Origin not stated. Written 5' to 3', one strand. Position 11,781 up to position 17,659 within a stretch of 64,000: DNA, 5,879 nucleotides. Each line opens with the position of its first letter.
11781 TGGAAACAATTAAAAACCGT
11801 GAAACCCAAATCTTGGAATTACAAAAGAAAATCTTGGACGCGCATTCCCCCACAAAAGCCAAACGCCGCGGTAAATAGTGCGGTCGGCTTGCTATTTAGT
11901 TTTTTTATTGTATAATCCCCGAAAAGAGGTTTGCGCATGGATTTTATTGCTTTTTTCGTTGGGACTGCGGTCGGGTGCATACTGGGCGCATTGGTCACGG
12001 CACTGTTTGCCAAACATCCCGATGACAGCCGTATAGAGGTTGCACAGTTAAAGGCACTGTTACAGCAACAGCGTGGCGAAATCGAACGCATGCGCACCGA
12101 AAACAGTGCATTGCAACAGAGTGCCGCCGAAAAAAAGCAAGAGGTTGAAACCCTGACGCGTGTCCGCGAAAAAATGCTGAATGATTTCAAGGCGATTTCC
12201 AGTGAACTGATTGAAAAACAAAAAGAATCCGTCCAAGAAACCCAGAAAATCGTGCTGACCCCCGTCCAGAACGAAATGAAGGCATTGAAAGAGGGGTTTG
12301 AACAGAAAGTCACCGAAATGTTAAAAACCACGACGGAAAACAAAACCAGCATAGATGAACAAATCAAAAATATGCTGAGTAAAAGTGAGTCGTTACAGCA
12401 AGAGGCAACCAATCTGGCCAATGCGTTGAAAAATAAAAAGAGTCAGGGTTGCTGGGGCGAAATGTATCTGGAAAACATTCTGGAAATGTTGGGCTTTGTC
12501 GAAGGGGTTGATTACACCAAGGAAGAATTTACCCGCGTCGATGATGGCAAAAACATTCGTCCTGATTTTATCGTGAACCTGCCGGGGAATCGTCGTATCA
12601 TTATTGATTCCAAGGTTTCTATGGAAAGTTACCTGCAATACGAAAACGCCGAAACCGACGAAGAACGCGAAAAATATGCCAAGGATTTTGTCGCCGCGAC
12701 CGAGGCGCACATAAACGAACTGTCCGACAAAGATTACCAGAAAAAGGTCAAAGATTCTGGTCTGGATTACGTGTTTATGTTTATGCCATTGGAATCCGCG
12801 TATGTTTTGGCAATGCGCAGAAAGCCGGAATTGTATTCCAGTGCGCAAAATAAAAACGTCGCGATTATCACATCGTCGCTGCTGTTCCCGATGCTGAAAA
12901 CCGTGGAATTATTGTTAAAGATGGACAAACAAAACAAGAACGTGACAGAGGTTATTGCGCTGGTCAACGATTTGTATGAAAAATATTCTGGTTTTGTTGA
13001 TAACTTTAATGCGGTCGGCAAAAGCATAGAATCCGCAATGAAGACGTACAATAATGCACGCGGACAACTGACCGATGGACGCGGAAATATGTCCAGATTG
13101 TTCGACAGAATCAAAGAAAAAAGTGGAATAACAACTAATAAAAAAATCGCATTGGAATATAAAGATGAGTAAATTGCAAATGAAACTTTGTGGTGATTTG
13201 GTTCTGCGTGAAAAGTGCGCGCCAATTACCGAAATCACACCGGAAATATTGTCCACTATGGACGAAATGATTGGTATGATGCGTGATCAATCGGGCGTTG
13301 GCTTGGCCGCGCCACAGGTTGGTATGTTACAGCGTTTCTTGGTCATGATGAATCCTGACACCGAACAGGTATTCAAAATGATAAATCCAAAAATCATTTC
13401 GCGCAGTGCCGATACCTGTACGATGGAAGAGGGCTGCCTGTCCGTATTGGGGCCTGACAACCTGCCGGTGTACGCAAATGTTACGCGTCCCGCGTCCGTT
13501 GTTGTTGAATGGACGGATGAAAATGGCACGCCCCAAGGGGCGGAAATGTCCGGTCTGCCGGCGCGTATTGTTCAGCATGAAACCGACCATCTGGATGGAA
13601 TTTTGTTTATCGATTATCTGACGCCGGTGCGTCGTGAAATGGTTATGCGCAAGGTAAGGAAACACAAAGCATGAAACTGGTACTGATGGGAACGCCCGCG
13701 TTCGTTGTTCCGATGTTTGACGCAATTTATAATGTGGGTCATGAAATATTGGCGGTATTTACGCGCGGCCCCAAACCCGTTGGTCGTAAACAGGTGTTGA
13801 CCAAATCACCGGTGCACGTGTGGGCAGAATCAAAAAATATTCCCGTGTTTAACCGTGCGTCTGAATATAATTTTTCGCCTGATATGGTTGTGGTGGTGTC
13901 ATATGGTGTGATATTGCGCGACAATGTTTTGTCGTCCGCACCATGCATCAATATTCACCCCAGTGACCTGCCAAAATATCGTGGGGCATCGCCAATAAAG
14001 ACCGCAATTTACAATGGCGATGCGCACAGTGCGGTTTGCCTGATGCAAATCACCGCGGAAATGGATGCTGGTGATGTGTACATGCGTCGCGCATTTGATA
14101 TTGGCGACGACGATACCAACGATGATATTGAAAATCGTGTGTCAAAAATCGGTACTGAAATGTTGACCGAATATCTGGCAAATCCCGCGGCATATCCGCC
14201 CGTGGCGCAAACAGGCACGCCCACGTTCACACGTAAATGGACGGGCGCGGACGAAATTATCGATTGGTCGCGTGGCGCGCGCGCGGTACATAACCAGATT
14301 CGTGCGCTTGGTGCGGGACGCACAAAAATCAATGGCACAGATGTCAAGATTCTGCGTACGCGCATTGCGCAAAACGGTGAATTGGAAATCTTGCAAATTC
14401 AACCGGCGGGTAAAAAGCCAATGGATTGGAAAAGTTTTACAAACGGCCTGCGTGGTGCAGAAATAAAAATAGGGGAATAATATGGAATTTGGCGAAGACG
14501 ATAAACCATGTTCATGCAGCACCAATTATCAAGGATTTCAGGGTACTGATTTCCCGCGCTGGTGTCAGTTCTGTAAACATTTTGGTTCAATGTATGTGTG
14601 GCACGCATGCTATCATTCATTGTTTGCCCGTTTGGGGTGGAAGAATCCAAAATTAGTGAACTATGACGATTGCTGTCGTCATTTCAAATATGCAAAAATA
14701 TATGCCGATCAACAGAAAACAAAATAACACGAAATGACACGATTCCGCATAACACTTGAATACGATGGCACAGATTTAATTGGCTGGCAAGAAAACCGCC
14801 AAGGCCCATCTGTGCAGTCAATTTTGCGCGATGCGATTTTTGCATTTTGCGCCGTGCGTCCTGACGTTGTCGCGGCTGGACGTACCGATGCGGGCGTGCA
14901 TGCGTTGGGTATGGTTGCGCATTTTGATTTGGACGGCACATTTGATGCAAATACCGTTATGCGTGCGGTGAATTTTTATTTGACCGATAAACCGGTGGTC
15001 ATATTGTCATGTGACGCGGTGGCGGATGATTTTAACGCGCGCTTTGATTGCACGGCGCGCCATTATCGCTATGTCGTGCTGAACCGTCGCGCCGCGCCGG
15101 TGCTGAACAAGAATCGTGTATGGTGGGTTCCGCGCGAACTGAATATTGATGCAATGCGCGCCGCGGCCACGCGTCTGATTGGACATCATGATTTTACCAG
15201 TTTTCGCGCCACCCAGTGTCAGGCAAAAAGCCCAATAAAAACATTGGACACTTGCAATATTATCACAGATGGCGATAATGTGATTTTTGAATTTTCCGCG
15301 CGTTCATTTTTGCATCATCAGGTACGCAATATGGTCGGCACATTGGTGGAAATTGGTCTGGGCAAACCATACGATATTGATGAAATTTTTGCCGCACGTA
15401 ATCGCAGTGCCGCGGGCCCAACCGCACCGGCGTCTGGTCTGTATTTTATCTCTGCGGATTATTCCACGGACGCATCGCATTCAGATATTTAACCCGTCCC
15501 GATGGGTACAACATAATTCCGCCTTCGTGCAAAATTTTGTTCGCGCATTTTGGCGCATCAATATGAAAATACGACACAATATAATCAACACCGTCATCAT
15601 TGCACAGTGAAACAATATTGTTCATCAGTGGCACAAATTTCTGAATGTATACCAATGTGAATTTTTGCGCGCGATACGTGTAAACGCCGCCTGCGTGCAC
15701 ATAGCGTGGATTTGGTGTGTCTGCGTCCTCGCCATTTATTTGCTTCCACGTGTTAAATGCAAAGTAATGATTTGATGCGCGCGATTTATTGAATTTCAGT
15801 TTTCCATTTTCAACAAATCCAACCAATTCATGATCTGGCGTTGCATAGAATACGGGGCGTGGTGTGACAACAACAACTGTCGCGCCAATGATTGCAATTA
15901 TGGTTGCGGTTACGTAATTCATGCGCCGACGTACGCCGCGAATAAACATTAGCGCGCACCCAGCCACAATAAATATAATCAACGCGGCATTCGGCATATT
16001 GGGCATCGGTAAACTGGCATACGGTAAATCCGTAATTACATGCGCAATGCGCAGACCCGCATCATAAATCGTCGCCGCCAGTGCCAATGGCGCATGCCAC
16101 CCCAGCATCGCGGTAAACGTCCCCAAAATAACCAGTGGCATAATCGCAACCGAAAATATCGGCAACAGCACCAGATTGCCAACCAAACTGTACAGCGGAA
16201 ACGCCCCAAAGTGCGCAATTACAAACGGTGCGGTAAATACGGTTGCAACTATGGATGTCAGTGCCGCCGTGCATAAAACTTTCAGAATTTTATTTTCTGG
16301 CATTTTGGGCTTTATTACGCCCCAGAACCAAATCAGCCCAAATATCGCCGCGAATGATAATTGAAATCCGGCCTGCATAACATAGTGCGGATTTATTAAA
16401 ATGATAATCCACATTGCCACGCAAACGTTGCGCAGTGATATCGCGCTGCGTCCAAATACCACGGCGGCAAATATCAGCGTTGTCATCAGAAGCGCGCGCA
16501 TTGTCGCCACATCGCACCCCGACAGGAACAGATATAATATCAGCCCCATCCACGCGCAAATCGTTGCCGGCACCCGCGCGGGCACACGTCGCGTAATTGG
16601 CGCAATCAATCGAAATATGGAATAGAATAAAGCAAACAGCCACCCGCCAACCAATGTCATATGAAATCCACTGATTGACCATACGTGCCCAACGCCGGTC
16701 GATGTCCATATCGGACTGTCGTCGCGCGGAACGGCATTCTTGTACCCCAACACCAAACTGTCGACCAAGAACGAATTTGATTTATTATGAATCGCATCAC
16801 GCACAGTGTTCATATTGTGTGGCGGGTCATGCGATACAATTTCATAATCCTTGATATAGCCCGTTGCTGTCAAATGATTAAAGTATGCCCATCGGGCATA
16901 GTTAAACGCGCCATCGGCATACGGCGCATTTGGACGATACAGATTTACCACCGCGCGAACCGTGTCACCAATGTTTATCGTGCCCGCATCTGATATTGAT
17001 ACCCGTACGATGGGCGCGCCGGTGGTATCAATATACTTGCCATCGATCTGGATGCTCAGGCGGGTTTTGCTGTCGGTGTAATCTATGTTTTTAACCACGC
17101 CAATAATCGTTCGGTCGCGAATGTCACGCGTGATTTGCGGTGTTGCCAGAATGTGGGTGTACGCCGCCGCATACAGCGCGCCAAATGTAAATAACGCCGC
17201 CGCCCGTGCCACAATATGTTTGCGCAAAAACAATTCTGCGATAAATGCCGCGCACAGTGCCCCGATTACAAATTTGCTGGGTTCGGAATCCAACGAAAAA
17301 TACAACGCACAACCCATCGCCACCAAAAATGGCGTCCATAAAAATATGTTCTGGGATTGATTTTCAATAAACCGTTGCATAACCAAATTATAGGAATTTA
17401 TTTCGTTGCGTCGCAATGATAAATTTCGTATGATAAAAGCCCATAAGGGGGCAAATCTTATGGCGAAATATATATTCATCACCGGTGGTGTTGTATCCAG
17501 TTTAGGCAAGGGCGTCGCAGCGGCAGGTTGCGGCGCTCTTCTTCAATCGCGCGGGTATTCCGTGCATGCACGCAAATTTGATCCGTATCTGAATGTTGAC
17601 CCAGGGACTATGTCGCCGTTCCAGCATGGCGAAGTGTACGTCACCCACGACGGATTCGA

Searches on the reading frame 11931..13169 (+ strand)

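Call 42: search_protein_families(library=pfam, proteins=[window:11931-13169:+], max_evalue=0.001)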
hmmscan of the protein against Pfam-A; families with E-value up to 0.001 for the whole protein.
window:11931-13169:+ (413 aa): 1 family
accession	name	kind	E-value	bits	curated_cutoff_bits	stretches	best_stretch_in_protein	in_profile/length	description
PF02646.22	RmuC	-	6e-85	285.3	26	1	116-402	10-288/291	RmuC family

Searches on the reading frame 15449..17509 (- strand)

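Call 21: search_protein_families(library=pfam, proteins=[window:15449-17509:-], max_evalue=0.01)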
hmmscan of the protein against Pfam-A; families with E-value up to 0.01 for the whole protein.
window:15449-17509:- (687 aa): 2 families
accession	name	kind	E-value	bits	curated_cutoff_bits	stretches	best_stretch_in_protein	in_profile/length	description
PF03772.21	Competence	-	6.5e-50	170.4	23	1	252-524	1-267/270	Competence protein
PF13567.11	DUF4131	-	4.7e-15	56.1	31.6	1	79-223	7-163/165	Domain of unknown function (DUF4131)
